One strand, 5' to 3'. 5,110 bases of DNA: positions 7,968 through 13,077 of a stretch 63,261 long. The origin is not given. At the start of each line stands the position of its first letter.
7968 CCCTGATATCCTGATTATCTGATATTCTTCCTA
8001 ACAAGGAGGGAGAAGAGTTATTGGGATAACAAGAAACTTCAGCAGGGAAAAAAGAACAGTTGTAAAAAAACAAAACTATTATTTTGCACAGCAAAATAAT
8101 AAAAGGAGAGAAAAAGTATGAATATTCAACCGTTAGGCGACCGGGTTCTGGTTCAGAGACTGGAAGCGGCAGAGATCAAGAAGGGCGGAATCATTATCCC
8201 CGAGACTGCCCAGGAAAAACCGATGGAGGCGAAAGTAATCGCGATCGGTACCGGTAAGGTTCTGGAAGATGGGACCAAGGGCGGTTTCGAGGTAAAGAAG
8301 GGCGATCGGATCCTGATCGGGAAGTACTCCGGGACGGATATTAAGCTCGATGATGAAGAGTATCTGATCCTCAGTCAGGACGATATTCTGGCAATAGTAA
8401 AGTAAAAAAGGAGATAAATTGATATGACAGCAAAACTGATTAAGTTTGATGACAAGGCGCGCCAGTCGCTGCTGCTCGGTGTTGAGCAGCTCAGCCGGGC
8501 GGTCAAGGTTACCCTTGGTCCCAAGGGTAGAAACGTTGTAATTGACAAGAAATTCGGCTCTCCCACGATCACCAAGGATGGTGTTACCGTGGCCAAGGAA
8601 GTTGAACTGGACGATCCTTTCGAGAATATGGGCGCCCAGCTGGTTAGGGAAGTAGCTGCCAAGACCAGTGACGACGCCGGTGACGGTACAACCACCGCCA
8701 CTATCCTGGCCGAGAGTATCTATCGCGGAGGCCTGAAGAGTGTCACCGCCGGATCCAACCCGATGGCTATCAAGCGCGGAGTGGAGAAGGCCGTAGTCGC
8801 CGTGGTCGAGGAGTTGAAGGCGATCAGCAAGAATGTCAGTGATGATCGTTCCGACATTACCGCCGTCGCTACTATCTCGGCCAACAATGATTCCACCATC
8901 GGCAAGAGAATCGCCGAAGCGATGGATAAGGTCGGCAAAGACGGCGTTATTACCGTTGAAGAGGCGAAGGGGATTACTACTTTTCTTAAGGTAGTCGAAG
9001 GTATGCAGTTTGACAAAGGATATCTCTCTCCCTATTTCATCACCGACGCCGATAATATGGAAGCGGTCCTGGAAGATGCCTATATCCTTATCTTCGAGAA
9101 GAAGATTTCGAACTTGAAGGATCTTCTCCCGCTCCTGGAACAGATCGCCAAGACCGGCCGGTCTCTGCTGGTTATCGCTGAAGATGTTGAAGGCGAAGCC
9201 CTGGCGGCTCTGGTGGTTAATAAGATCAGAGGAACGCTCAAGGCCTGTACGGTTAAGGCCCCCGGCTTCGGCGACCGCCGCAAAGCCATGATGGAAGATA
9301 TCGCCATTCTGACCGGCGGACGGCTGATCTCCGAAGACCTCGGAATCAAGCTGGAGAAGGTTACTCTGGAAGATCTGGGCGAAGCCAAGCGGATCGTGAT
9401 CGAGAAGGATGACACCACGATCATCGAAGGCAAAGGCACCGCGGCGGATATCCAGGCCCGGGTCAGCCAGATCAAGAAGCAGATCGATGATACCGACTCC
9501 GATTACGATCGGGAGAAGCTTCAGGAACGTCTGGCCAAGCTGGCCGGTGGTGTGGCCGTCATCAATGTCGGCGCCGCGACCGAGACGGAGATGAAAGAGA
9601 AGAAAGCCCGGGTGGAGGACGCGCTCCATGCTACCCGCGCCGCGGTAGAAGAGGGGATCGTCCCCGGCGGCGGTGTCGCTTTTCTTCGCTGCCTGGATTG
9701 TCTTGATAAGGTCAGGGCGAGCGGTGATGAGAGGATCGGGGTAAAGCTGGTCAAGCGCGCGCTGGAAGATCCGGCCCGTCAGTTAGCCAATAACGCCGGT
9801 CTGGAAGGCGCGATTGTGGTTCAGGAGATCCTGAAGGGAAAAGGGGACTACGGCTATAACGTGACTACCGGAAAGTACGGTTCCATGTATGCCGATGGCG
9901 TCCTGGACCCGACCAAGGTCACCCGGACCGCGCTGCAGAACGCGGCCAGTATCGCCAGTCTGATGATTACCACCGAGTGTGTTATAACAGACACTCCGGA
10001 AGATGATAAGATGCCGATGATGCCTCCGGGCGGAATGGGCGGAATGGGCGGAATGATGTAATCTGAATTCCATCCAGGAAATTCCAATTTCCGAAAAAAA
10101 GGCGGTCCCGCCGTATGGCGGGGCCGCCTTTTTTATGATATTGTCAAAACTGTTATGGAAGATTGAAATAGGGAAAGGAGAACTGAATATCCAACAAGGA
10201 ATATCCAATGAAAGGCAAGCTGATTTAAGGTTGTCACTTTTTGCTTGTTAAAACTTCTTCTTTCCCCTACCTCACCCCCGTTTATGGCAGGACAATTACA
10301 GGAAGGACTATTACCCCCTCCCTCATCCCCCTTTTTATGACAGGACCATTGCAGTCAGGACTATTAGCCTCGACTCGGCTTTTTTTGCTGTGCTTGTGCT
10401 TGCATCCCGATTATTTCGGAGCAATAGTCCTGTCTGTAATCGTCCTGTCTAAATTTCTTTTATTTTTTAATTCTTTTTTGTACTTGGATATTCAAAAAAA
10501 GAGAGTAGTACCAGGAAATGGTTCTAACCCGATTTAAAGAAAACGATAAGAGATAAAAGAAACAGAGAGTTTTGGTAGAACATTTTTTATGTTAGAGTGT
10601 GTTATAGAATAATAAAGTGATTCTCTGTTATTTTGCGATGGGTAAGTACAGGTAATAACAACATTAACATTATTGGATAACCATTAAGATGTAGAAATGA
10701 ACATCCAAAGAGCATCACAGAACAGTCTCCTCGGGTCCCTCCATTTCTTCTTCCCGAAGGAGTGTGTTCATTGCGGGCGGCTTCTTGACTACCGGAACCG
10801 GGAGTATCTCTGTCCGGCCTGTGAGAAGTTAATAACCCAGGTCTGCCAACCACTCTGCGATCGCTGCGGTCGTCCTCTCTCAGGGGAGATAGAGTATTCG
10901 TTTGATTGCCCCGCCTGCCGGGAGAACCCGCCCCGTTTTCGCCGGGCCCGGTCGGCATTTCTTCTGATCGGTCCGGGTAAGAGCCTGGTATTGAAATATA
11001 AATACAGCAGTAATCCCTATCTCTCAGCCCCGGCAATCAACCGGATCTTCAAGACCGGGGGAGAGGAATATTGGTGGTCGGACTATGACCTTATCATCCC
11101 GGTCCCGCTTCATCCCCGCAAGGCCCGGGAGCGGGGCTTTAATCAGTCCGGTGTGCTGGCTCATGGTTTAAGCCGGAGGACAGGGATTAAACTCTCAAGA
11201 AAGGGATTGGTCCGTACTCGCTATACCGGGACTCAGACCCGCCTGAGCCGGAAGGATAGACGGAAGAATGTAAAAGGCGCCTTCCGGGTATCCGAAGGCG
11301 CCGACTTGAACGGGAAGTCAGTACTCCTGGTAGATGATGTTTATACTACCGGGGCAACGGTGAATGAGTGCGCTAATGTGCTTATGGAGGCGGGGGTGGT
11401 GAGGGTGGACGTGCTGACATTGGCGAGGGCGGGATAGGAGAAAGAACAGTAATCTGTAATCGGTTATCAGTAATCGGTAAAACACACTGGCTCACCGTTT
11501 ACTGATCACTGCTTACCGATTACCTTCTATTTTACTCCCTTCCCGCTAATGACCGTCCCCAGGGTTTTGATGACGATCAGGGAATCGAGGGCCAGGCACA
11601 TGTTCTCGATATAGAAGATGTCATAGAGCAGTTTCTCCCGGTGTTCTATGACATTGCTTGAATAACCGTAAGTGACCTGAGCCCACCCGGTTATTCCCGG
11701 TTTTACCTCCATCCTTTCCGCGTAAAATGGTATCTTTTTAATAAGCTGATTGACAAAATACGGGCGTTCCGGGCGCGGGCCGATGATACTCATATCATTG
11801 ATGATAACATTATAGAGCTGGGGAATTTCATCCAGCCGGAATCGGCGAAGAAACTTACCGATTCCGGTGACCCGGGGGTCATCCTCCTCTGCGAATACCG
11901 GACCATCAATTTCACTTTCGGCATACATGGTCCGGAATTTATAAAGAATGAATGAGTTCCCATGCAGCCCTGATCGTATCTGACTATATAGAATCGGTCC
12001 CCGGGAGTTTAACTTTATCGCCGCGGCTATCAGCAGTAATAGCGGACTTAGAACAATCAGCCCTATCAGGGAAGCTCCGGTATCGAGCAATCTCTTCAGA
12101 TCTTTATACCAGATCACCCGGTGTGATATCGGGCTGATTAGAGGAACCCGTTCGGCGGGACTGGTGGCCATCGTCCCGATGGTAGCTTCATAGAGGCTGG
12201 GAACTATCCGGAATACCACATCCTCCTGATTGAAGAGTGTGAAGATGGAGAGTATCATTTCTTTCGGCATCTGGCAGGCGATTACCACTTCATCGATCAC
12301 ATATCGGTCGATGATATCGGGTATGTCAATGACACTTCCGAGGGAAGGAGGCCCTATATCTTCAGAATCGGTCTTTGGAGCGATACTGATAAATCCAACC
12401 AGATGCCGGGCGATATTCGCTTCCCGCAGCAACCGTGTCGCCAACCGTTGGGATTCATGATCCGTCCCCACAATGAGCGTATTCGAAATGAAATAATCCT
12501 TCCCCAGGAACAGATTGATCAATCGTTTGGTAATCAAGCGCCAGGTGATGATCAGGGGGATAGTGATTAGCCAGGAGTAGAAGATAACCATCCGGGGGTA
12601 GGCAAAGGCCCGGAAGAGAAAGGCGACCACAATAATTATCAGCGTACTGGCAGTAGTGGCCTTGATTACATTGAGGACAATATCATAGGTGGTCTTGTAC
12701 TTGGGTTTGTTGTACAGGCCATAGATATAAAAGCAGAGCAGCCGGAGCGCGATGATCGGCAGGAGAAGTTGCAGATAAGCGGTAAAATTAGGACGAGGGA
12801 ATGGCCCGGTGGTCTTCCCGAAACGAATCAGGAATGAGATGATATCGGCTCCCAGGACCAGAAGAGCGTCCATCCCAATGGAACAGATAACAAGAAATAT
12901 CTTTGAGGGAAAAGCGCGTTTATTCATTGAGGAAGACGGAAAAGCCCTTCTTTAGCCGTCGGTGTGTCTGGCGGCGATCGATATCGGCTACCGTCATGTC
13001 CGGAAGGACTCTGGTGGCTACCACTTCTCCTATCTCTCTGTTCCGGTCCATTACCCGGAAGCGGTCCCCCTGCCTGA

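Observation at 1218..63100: Modular 'word-palindromes' fill almost every intergenic gap (families A-L plus shared modules)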

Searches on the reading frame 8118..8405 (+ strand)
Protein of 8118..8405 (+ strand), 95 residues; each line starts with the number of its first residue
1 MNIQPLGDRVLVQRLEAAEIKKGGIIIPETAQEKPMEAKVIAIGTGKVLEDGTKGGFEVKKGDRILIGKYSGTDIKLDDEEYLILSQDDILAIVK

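Call 75: search_protein_families(library=pfam, max_evalue=0.00001, proteins=[window:8118-8405:+])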
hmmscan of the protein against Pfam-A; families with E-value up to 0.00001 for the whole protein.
window:8118-8405:+ (95 aa): 1 family
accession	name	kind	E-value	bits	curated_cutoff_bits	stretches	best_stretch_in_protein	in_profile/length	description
PF00166.26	Cpn10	-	3.5e-33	113.9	21.1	1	2-94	1-93/93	Chaperonin 10 Kd subunit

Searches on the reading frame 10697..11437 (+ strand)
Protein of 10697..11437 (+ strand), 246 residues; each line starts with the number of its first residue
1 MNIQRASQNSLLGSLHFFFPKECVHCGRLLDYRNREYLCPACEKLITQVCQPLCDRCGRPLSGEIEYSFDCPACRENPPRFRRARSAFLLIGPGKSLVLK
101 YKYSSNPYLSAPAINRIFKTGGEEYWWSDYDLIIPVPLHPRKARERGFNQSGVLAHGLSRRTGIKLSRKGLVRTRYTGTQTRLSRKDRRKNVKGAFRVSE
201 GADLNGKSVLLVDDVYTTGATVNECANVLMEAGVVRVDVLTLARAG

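Call 11: search_protein_families(library=ncbifam, proteins=[window:10697-11437:+])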
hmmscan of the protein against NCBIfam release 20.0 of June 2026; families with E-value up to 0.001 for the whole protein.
window:10697-11437:+ (246 aa): 13 families
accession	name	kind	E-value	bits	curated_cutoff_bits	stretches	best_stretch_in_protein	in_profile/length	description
NF008616.0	PRK11595.1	equivalog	6.5e-38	130.5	304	1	22-244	7-225/227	DNA utilization protein GntX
TIGR00201.1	comF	subfamily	3.2e-32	112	233.55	1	39-244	1-190/190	ComF family protein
NF005537.0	PRK07199.1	subfamily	2.6e-06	26.7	322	1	178-240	183-245/301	ribose-phosphate diphosphokinase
NF002095.0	PRK00934.1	equivalog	3.4e-06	26.4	296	1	174-240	187-239/287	ribose-phosphate diphosphokinase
TIGR01251.1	ribP_PPkin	subfamily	4.6e-06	25.8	113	1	181-239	185-243/309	ribose-phosphate diphosphokinase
TIGR00336.1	pyrE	equivalog_domain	1.2e-05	25.2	106.8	1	193-238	95-140/173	orotate phosphoribosyltransferase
NF003549.0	PRK05205.1-5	equivalog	1.2e-05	24.8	138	1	144-234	41-127/182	bifunctional pyr operon transcriptional regulator/uracil phosphoribosyltransferase PyrR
NF002620.0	PRK02277.1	subfamily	4.7e-05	23.2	115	1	185-240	121-175/201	orotate phosphoribosyltransferase-like protein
TIGR01134.1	purF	equivalog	0.00016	21.2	350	1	151-237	280-363/432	amidophosphoribosyltransferase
NF011481.0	PRK14890.1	equivalog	0.00033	20.6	61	0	20-50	9-41/61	putative Zn-ribbon RNA-binding protein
NF002320.0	PRK01259.1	subfamily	0.00034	20.1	297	1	202-239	210-247/316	ribose-phosphate diphosphokinase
NF004034.0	PRK05500.1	equivalog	0.00049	18.8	656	1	189-240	374-427/478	bifunctional orotidine-5'-phosphate decarboxylase/orotate phosphoribosyltransferase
NF002686.0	PRK02458.1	equivalog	0.00096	18.7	506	0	203-237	215-249/323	ribose-phosphate diphosphokinase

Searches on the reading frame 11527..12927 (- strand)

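Call 11: search_protein_families(library=ncbifam, proteins=[window:11527-12927:-])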
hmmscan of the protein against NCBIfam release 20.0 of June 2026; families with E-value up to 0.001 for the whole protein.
window:11527-12927:- (466 aa): 10 families
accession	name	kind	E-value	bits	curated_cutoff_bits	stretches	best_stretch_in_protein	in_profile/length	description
TIGR03025.1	EPS_sugtrans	subfamily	2.1e-116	389.8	295.55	1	40-464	18-443/445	exopolysaccharide biosynthesis polyprenyl glycosylphosphotransferase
TIGR03023.1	WcaJ_sugtrans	equivalog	6.1e-101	338.9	410.75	1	19-463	2-450/453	undecaprenyl-phosphate glucose phosphotransferase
TIGR03013.1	EpsB_2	subfamily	4.6e-91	306.1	393.35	1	22-465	5-442/443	TIGR03013 family XrtA/PEP-CTERM system glycosyltransferase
TIGR03022.1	WbaP_sugtrans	subfamily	7e-60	203.5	403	2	349-464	345-454/456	undecaprenyl-phosphate galactose phosphotransferase WbaP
NF041877.1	EPS_EpsZ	equivalog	1.5e-48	165.6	800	1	82-465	74-458/459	exopolysaccharide biosynthesis polyisoprenyl-phosphate hexose-1-phosphate transferase EpsZ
NF007518.0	PRK10124.1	equivalog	4.9e-46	157.4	684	1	84-456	81-454/464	undecaprenyl-phosphate glucose phosphotransferase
NF050817.1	PolSacchBiosHfsE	equivalog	3.8e-41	141.3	750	1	63-459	59-459/467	polysaccharide biosynthesis protein HfsE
NF052601.1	undeca_RfbP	equivalog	2e-37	128.8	330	1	269-461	36-237/244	undecaprenyl-phosphate galactose phosphotransferase family protein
NF011751.0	PRK15204.1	equivalog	9.2e-28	97.1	907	1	77-463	79-473/476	undecaprenyl-phosphate galactose phosphotransferase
NF045514.1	glycotran_HepC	equivalog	2.8e-19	69.3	140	1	273-386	112-211/220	heterocyst development glycosyltransferase HepC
